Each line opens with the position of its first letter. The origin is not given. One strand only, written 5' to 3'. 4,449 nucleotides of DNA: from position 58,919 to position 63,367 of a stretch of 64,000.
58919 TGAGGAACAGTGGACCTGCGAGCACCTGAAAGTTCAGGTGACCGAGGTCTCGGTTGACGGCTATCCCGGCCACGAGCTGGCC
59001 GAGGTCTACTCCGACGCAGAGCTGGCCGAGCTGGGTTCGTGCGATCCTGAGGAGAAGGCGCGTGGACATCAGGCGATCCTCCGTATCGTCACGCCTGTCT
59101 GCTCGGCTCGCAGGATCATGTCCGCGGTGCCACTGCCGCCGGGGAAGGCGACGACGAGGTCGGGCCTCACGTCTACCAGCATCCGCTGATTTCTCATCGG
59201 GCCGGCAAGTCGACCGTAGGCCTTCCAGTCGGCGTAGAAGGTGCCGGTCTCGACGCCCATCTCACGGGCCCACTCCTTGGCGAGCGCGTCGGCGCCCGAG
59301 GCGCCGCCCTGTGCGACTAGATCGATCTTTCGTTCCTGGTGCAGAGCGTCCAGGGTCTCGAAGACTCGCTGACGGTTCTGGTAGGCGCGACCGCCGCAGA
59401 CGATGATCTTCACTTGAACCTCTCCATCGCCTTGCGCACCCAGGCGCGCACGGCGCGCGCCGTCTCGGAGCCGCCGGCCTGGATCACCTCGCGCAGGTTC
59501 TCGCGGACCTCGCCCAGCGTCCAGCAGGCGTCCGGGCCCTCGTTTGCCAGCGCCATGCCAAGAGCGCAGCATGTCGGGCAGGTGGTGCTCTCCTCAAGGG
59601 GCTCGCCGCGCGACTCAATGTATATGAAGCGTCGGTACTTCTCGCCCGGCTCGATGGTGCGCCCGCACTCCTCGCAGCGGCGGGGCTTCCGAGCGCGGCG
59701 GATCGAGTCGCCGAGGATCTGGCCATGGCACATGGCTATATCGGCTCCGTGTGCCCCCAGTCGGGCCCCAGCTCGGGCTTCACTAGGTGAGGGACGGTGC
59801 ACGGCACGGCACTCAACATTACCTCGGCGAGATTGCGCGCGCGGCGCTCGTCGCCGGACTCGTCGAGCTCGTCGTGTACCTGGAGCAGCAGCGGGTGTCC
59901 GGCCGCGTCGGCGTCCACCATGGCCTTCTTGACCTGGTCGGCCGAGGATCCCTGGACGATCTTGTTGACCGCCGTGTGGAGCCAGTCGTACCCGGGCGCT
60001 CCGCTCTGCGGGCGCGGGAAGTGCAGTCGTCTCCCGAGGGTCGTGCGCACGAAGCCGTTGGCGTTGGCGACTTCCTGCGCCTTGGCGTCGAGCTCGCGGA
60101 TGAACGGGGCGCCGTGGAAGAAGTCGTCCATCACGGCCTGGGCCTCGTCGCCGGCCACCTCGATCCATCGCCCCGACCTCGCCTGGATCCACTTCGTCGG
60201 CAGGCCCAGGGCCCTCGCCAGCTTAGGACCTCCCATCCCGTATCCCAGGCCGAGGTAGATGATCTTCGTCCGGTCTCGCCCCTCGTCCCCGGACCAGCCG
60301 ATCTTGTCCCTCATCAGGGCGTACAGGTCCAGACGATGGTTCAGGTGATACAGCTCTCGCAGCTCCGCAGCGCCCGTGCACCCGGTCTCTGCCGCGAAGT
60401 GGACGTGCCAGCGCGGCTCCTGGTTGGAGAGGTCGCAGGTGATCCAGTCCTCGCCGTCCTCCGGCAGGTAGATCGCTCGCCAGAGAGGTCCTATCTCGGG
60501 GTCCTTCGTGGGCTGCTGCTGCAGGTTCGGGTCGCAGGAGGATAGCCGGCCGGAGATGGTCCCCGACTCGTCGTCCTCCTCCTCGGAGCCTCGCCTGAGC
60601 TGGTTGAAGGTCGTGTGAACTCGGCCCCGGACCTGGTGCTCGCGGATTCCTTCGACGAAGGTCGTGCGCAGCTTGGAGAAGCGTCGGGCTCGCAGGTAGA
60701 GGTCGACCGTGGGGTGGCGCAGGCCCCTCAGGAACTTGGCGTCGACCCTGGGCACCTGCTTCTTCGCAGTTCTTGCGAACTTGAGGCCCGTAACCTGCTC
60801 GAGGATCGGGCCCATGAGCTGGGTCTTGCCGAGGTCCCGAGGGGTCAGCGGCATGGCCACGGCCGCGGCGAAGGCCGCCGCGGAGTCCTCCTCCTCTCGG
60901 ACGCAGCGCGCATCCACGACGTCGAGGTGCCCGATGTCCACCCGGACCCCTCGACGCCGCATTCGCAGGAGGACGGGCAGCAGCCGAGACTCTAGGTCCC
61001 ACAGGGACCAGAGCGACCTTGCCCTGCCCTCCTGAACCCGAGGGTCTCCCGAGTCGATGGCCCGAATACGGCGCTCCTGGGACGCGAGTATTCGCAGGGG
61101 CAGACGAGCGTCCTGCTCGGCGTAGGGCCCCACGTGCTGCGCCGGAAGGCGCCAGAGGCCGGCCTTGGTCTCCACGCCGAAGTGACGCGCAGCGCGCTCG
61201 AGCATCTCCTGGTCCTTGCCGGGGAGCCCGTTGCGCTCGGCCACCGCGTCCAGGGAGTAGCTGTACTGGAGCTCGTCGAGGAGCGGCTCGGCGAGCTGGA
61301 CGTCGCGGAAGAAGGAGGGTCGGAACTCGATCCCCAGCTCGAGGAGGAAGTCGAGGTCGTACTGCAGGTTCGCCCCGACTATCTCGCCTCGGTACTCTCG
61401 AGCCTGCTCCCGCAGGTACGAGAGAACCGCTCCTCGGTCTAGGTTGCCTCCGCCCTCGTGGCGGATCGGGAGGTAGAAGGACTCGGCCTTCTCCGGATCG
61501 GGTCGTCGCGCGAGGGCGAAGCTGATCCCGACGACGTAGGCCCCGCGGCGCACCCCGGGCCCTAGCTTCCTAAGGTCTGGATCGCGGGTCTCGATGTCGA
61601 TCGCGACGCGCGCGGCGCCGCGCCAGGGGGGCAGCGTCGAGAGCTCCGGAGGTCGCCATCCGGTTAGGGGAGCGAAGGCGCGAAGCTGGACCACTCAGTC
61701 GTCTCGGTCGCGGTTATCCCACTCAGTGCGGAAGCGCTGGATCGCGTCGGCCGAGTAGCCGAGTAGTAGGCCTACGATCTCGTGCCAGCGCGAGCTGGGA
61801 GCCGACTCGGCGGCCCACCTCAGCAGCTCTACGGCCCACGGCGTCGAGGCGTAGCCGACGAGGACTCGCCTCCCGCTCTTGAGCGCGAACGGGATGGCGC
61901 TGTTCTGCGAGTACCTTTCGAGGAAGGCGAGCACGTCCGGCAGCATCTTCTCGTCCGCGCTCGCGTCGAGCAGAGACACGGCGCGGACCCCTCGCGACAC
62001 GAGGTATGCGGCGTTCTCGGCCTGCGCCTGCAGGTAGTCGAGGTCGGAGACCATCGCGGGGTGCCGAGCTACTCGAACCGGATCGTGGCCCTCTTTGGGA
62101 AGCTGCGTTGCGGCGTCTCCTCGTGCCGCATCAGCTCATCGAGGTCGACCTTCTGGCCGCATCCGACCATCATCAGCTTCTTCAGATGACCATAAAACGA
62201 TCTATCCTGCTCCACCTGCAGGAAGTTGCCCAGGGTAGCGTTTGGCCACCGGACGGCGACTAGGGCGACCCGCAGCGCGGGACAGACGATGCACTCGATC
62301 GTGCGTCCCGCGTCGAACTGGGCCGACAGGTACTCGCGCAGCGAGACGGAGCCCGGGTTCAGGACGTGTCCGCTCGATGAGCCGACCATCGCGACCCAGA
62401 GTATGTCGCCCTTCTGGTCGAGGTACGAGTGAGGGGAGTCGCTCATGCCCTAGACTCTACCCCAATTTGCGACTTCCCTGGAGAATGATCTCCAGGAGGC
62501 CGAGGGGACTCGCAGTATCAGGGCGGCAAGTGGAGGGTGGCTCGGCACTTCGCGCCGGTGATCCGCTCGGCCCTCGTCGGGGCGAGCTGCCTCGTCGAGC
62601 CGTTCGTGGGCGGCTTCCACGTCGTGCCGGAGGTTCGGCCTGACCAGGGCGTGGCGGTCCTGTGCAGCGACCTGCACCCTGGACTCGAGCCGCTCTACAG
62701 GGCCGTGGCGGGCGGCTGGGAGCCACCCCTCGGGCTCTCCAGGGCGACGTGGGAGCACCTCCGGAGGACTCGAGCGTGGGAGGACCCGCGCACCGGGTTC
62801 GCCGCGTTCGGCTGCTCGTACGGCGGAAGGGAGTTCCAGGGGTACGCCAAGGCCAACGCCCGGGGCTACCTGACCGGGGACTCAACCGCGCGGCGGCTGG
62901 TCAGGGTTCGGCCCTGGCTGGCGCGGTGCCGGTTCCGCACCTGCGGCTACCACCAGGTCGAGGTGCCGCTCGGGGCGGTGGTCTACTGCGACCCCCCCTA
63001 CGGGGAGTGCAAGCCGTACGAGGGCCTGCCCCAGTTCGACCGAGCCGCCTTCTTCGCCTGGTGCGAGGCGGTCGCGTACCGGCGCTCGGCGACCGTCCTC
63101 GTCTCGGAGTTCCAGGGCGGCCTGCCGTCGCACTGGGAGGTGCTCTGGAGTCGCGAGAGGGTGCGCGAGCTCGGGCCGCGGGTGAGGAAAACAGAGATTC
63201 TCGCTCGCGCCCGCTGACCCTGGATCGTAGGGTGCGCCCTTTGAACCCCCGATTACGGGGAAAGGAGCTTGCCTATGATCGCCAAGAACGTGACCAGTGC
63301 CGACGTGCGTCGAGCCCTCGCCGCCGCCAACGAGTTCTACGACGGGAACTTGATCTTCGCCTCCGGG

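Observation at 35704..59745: Recurring minus-strand motif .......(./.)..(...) at five gene starts: phage-specific promoter or operator, with apparently leaderless genes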

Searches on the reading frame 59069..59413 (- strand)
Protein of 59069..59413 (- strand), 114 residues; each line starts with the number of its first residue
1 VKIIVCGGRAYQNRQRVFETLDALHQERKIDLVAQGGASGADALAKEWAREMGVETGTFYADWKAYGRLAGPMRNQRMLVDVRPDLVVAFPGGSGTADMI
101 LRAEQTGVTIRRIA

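Call 49: search_protein_families(library=pfam, proteins=[window:59069-59413:-], max_evalue=0.01)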
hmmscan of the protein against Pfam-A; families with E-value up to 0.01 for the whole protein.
window:59069-59413:- (114 aa): 2 families
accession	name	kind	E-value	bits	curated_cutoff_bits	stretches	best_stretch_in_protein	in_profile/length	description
PF10686.14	YAcAr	-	7.6e-21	74.1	28.2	1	1-66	1-66/66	YspA, cpYpsA-related SLOG family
PF21274.3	Rng_hyd_C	-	0.00015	22.5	27.5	1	15-96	17-91/107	Aromatic-ring hydroxylase, C-terminal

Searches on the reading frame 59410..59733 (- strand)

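Call 17: search_protein_families(library=pfam, proteins=[window:59410-59733:-], max_evalue=0.01)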
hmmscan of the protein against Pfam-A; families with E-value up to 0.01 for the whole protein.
window:59410-59733:- (107 aa): 1 family
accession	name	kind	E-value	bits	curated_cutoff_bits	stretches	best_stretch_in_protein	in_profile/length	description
PF25090.1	DUF7805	-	0.00078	19.8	27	1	4-54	16-68/144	Domain of unknown function (DUF7805)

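Call 18: search_protein_families(library=phrogs, proteins=[window:59410-59733:-], max_evalue=0.001)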
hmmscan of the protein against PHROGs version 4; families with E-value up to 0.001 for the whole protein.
window:59410-59733:- (107 aa): 2 families
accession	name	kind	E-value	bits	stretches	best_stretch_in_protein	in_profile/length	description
phrog_7314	-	unknown function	5.9e-07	30.7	1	8-38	5-35/134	-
phrog_19515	-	unknown function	5.4e-05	24.6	1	5-65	24-82/117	-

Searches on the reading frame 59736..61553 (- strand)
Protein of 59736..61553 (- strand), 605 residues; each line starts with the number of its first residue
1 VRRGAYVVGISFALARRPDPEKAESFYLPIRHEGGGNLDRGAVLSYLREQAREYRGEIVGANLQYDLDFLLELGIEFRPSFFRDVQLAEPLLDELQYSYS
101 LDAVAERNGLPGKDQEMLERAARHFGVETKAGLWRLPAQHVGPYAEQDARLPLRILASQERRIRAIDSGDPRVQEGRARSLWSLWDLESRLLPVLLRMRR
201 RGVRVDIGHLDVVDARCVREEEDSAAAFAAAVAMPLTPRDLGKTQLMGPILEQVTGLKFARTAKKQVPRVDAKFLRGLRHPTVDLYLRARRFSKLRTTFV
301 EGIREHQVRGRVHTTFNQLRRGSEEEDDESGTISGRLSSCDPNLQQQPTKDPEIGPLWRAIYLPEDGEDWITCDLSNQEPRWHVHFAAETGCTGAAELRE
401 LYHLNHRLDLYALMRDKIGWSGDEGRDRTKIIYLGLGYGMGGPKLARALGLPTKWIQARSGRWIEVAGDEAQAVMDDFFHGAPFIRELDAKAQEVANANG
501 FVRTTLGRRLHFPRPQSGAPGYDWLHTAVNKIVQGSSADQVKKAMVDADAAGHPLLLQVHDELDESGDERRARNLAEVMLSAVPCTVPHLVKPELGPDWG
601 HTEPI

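Call 13: search_dna_similar(query=window:59736-61553:-, collection=phages, mode=protein, max_rows=25)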
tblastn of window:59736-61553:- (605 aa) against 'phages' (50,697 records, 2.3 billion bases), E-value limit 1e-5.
Records with a match: 425; places in all: 426; records where one place covers at least 80% of the query: 203.
Best place of each record, by identity: <60% 425.
By first word of the organism name: Pseudomonas 74; Vibrio 53; Salmonella 50; Clostridium 35; Bacteriophage 25; Mycobacterium 24; Listeria 17; Enterococcus 17; Escherichia 13; Acinetobacter 12; and 34 more.
By host as written in the record: - 70; Clostridium sporogenes ATCC-15579 30; Pseudomonas aeruginosa 29; Pseudomonas aeruginosa PAO1 22; Salmonella enterica subsp. enterica serovar Enteritidis PT1 14; Mycobacterium smegmatis mc2 155 14; Bordetella bronchiseptica ATCC 10580 9; Vibrio cholerae 2095 9; and 120 more.
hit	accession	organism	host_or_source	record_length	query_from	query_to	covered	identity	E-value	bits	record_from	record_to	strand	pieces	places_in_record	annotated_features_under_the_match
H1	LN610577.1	Pseudomonas phage vB_PaeS_PAO1_Ab18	Pseudomonas aeruginosa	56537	1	602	100%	45.7%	2e-132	434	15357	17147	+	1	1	ORF18: putative DNA polymerase I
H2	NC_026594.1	Pseudomonas phage vB_PaeS_PAO1_Ab18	Pseudomonas aeruginosa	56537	1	602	100%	45.7%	2e-132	434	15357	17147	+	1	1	ORF18: putative DNA polymerase I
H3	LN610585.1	Pseudomonas phage vB_PaeS_PAO1_Ab20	Pseudomonas aeruginosa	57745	1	602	100%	45.7%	2e-132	433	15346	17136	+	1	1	record has no annotation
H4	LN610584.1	Pseudomonas phage vB_PaeS_PAO1_Ab19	Pseudomonas aeruginosa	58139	1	602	100%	45.7%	4e-132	432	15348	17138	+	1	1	record has no annotation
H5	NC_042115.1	Pseudomonas phage vB_PaeS_PAO1_Ab19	Pseudomonas aeruginosa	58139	1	602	100%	45.7%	4e-132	432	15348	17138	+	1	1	hypothetical protein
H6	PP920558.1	Pseudomonas phage Lucjan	Pseudomonas aeruginosa PAO-1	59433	1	602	100%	45.5%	1e-135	443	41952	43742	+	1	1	DNA polymerase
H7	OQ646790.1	Pseudomonas phage PA_LZ03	Pseudomonas aeruginosa PA14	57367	1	602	100%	45.5%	3e-132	433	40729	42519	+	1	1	DNA polymerase I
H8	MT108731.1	Pseudomonas phage Epa43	Pseudomonas sp.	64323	1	602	100%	45.4%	2e-134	439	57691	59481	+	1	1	hypothetical protein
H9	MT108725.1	Pseudomonas phage Epa5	Pseudomonas sp.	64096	1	602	100%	45.4%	3e-134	439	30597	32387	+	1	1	putative DNA polymerase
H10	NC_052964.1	Pseudomonas phage Epa5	Pseudomonas sp.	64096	1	602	100%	45.4%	3e-134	439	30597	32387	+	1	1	putative DNA polymerase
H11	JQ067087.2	Pseudomonas phage PaMx11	Pseudomonas aeruginosa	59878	1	602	100%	45.4%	2e-133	436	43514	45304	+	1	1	putative DNA polymerase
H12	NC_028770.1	Pseudomonas phage PaMx11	Pseudomonas aeruginosa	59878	1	602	100%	45.4%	2e-133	436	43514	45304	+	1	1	putative DNA polymerase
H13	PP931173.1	Pseudomonas phage PAKlein3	Pseudomonas aeruginosa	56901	1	602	100%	45.4%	3e-132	433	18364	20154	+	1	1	DNA polymerase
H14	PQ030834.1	Pseudomonas phage phiW8-1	Pseudomonas aeruginosa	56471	1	602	100%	45.4%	2e-131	431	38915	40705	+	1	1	record has no annotation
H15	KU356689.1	Pseudomonas phage ZC01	Pseudomonas aeruginosa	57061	1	602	100%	45.4%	7e-131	429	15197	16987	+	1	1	hypothetical protein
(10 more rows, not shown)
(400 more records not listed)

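Call 23: find_related_loci(query=window:59736-61553:-, collection=genome_contigs, flank=10000)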
Query window:59736-61553:- (605 aa) in genome_contigs; peptide patterns used: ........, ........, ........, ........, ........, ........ (x = any residue, [..] = any of these).
110 stretches matched a pattern; 3 encode a relative of the query (tblastn E <= 1e-3); 3 distinct loci.
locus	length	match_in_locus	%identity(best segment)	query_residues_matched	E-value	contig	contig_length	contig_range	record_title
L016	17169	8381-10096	32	2-603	4e-87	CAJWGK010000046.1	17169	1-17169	MAG TPA_asm: uncultured Flavobacteriaceae bacterium isolate ERR315863_bin.92_MetaBAT_v2.12.1_MAG genome assembly, contig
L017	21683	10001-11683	24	135-600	3e-20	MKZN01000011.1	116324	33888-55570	Bacillus pumilus strain GM3FR BACPU_contig000011, whole genome shotgun sequence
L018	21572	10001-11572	27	186-600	1e-13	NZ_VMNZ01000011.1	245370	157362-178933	Bacillus tequilensis strain ATCC BAA-819 ATCC_BAA-819_contig_11_consensus, whole genome shotgun sequence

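Call 24: find_related_loci(query=window:59736-61553:-, collection=viral_contigs, flank=10000)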
Query window:59736-61553:- (605 aa) in viral_contigs; peptide patterns used: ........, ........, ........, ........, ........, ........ (x = any residue, [..] = any of these).
30 stretches matched a pattern; 21 encode a relative of the query (tblastn E <= 1e-3); 21 distinct loci.
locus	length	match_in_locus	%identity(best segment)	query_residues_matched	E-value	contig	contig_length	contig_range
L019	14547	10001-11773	47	1-600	4e-166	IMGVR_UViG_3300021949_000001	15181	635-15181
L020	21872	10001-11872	42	1-603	3e-147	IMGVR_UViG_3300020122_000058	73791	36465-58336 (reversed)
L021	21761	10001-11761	41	2-602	1e-145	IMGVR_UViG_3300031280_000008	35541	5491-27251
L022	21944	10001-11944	43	1-600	3e-145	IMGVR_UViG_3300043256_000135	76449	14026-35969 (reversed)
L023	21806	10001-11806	40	1-602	4e-145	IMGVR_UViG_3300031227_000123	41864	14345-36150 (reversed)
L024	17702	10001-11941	40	1-605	9e-136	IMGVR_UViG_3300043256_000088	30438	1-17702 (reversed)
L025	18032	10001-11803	46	1-603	7e-145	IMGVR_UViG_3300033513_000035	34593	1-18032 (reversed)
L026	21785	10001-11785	40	2-600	1e-119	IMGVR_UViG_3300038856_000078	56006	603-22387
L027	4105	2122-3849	33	2-605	1e-93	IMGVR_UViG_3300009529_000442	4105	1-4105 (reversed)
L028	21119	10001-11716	33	2-603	2e-84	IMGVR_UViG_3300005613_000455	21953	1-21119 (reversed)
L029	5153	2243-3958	33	2-603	1e-84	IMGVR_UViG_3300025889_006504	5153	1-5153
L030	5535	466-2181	32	2-603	3e-84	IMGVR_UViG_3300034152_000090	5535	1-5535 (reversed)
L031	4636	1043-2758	32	2-603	6e-84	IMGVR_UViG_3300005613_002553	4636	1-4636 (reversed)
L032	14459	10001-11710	29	7-603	2e-77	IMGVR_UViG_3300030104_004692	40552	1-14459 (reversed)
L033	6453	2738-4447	29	7-603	2e-71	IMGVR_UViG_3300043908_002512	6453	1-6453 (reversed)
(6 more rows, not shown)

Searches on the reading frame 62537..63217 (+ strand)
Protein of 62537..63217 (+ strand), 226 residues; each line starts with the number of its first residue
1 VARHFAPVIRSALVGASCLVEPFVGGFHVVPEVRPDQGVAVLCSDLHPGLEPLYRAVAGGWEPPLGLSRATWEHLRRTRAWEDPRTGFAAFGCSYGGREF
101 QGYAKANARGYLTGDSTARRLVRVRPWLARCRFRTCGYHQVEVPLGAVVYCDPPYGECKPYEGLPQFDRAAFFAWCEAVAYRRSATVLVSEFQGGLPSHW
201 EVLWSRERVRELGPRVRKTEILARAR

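Call 42: find_encoding_contigs(protein=window:62537-63217:+, flank=10000, max_places=3)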
Protein window:62537-63217:+ (226 aa): 1 contig read that carries it; 1 place shown.
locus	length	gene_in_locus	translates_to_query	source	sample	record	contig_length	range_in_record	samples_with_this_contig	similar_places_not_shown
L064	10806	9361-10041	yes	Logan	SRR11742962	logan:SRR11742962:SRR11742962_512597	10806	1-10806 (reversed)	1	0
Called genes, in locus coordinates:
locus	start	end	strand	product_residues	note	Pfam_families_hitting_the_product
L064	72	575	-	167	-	-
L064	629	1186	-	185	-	-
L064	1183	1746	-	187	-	PF13505:OMP_b-brl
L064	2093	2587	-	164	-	-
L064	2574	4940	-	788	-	PF19263:DUF5906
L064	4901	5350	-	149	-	-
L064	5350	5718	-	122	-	-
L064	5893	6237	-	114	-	PF10686:YAcAr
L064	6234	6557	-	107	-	-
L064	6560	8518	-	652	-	PF00476:DNA_pol_A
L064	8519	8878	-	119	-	-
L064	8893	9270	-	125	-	-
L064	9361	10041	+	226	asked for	PF02086:MethyltransfD12 (faint)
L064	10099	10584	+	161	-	-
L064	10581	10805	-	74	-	?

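Call 50: search_protein_families(library=pfam, proteins=[window:62537-63217:+], max_evalue=0.01)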
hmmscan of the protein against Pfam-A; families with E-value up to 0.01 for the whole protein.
window:62537-63217:+ (226 aa): 1 family
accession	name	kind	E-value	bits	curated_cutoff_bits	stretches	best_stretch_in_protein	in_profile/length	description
PF02086.21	MethyltransfD12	-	5.5e-07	30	22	1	6-58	9-62/253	D12 class N6 adenine-specific DNA methyltransferase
